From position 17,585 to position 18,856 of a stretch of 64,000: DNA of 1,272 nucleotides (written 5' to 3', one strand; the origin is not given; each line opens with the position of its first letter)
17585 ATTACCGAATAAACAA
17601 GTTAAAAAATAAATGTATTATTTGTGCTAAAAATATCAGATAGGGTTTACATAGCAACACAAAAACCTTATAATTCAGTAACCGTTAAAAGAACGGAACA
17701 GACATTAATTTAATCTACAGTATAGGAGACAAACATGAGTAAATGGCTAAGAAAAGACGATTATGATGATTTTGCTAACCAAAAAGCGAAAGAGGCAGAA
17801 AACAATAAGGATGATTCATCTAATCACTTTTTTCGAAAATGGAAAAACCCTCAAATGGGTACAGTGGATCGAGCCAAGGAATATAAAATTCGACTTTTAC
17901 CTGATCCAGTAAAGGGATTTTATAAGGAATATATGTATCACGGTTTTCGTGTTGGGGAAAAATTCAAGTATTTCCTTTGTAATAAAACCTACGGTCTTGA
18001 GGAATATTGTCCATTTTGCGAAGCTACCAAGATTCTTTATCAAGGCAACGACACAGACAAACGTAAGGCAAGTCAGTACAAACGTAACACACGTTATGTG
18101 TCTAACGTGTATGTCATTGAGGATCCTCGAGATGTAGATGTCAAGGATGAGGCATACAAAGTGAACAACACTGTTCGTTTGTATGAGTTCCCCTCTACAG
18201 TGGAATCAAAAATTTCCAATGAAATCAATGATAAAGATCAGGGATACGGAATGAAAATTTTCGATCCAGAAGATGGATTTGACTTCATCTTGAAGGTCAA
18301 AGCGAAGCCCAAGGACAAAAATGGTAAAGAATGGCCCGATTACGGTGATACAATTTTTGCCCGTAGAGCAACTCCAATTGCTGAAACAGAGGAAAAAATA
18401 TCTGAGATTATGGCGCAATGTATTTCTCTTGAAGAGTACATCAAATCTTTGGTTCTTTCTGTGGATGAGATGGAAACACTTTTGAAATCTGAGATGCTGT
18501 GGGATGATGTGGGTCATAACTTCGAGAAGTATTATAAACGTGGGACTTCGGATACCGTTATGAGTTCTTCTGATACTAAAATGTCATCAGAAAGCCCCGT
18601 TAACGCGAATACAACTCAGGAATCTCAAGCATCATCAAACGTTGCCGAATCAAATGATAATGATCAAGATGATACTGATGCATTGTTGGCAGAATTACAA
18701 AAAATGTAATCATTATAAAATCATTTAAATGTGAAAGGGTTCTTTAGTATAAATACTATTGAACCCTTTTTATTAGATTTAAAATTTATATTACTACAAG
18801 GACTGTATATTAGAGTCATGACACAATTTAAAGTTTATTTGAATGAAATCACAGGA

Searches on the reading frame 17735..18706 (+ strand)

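Call 8: search_protein_families(library=phrogs, proteins=[window:17735-18706:+], max_evalue=0.00001)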
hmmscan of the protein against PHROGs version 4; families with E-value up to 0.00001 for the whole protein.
window:17735-18706:+ (324 aa): 2 families
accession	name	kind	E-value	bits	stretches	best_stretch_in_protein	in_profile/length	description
phrog_224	-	DNA, RNA and nucleotide metabolism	4.6e-24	86.8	1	4-318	5-313/318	single strand DNA binding protein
phrog_1192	-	DNA, RNA and nucleotide metabolism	5.7e-15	56.6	1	19-315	13-317/326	single strand DNA binding protein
